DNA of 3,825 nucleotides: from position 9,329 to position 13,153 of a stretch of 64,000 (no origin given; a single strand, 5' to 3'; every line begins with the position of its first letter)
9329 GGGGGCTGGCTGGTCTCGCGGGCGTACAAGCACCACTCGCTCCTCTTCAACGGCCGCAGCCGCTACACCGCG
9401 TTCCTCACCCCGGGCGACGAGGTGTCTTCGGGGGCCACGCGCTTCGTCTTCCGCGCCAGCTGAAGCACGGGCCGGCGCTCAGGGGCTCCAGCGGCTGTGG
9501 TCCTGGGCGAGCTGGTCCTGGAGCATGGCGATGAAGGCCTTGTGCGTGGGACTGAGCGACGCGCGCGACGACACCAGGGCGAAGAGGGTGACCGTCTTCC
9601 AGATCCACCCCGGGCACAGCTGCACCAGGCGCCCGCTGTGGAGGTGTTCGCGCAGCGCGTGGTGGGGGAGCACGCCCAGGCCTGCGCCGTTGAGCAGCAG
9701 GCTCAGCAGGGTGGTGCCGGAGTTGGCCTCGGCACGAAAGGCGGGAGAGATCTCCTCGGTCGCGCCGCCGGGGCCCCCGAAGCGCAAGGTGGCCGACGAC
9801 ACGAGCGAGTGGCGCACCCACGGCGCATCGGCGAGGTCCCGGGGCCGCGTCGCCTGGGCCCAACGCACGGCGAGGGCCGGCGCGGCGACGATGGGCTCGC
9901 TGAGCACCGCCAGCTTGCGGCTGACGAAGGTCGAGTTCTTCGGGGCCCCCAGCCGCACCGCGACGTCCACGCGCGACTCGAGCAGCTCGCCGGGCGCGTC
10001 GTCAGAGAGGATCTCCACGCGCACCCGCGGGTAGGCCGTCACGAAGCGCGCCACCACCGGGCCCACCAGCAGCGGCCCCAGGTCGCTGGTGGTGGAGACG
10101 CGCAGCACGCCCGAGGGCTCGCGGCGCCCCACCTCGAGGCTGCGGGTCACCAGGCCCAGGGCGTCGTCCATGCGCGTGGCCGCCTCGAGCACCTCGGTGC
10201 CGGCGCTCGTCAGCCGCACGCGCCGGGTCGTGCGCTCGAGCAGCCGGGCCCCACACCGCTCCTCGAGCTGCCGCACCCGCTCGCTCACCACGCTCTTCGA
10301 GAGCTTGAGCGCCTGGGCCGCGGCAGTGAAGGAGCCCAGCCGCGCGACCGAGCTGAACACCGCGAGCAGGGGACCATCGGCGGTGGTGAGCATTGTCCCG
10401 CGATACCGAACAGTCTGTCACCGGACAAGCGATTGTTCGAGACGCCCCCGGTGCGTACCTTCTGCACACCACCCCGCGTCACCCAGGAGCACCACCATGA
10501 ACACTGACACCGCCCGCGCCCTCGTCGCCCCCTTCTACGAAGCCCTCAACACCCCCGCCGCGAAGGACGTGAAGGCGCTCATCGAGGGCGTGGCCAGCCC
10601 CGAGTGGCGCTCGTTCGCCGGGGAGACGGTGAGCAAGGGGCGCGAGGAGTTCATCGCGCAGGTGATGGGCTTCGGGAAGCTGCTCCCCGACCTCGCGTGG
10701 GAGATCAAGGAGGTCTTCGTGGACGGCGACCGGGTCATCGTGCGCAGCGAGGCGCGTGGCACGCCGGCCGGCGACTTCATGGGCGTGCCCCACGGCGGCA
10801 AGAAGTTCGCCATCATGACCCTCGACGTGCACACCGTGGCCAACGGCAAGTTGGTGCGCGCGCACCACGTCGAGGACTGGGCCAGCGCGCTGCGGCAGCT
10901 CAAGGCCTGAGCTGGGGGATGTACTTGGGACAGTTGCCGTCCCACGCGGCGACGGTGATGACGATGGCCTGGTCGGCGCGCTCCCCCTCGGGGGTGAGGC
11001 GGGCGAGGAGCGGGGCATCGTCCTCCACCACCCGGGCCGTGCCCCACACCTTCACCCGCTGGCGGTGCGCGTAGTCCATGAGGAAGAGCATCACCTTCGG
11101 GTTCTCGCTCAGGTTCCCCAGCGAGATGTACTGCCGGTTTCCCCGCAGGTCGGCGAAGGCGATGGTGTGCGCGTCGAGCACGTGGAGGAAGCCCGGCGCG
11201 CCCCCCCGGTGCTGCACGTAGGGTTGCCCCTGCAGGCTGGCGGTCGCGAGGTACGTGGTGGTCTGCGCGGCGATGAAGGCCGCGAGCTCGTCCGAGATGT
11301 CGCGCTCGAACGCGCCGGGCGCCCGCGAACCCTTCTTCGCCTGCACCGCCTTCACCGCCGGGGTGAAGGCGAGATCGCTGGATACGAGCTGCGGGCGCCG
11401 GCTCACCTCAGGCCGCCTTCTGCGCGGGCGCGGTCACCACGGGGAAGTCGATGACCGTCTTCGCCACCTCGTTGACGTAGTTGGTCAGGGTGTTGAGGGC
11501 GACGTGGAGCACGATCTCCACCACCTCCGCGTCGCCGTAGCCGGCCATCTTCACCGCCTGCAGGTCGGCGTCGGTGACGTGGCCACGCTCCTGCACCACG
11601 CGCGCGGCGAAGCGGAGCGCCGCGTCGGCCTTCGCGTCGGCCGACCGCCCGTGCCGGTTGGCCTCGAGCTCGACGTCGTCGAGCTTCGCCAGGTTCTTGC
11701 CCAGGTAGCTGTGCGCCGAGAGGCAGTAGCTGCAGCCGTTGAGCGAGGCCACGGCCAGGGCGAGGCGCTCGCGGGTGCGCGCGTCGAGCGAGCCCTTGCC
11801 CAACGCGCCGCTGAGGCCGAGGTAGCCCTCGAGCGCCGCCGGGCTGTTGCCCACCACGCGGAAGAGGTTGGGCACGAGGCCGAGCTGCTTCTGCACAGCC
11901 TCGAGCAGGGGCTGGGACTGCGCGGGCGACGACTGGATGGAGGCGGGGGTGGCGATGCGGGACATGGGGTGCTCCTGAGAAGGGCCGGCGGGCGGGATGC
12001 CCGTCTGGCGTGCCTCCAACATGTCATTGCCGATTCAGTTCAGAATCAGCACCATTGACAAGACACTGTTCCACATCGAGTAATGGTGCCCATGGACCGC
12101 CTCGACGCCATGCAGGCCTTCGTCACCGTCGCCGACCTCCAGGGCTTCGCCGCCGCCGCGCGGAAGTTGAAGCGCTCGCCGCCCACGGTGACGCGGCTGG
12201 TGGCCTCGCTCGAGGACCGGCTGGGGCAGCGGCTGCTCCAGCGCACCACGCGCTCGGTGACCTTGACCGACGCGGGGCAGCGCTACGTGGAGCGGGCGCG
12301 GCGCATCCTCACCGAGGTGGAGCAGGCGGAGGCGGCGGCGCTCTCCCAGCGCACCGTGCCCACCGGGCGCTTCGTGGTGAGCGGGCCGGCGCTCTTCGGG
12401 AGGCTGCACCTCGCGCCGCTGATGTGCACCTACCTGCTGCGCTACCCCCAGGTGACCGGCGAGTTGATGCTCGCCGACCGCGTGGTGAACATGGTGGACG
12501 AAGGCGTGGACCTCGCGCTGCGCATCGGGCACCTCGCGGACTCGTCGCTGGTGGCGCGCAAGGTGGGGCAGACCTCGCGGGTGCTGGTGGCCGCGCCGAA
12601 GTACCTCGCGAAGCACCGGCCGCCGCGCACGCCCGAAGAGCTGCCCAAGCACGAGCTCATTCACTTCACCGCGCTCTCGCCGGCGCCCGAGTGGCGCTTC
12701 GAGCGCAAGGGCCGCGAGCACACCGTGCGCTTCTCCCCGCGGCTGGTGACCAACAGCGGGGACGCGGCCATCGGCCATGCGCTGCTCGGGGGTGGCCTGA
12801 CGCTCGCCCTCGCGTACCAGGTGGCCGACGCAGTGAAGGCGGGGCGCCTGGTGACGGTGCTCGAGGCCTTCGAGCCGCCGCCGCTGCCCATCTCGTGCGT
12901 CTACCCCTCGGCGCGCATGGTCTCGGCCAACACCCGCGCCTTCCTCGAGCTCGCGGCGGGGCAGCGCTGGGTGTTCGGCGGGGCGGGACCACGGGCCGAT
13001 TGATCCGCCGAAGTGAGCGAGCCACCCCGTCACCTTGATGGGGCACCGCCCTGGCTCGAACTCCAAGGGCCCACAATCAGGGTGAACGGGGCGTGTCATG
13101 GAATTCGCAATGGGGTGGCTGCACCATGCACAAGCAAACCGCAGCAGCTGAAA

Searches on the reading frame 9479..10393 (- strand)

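Call 10: search_protein_families(library=pfam, proteins=[window:9479-10393:-], max_evalue=0.01)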
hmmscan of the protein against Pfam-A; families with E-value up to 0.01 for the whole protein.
window:9479-10393:- (304 aa): 3 families
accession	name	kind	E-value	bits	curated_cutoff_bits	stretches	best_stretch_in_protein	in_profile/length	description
PF03466.25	LysR_substrate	-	1.7e-32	113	28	1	91-295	2-208/209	LysR substrate binding domain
PF00126.33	HTH_1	-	2.4e-20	72.7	26.6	1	10-65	4-59/60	Bacterial regulatory helix-turn-helix protein, lysR family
PF13556.12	HTH_30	-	0.0062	16.7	27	0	20-56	13-49/59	PucR C-terminal helix-turn-helix domain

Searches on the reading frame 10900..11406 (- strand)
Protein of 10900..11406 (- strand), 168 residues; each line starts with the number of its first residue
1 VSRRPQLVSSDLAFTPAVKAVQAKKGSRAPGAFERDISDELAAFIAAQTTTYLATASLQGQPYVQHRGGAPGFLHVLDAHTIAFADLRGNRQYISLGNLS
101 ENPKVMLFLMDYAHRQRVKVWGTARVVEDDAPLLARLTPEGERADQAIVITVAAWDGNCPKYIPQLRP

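Call 10: search_protein_families(library=pfam, proteins=[window:10900-11406:-], max_evalue=0.01)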
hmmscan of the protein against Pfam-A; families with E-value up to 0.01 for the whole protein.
window:10900-11406:- (168 aa): 1 family
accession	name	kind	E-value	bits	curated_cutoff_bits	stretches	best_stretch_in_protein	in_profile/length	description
PF01243.27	PNPOx_N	-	3e-17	63.5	28.1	1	38-156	2-117/120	Pyridoxamine 5'-phosphate oxidase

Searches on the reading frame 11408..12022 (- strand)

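Call 10: search_protein_families(library=pfam, proteins=[window:11408-12022:-], max_evalue=0.01)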
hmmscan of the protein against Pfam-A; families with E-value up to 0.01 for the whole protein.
window:11408-12022:- (204 aa): 1 family
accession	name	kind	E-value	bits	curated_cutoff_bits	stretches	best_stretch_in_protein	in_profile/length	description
PF02627.25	CMD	-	1e-10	41.9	23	1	61-139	1-82/84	Carboxymuconolactone decarboxylase family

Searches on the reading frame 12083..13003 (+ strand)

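Call 10: search_protein_families(library=pfam, proteins=[window:12083-13003:+], max_evalue=0.01)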
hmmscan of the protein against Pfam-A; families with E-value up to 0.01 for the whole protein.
window:12083-13003:+ (306 aa): 3 families
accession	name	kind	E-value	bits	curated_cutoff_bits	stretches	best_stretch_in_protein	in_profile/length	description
PF03466.25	LysR_substrate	-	1.6e-37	129.4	28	1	93-292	4-205/209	LysR substrate binding domain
PF00126.33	HTH_1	-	1.2e-20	73.6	26.6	1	7-66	1-60/60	Bacterial regulatory helix-turn-helix protein, lysR family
PF25213.1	HVO_A0261_N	-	0.00016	21.9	35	1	29-83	34-85/86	HVO_A0261 N-terminal domain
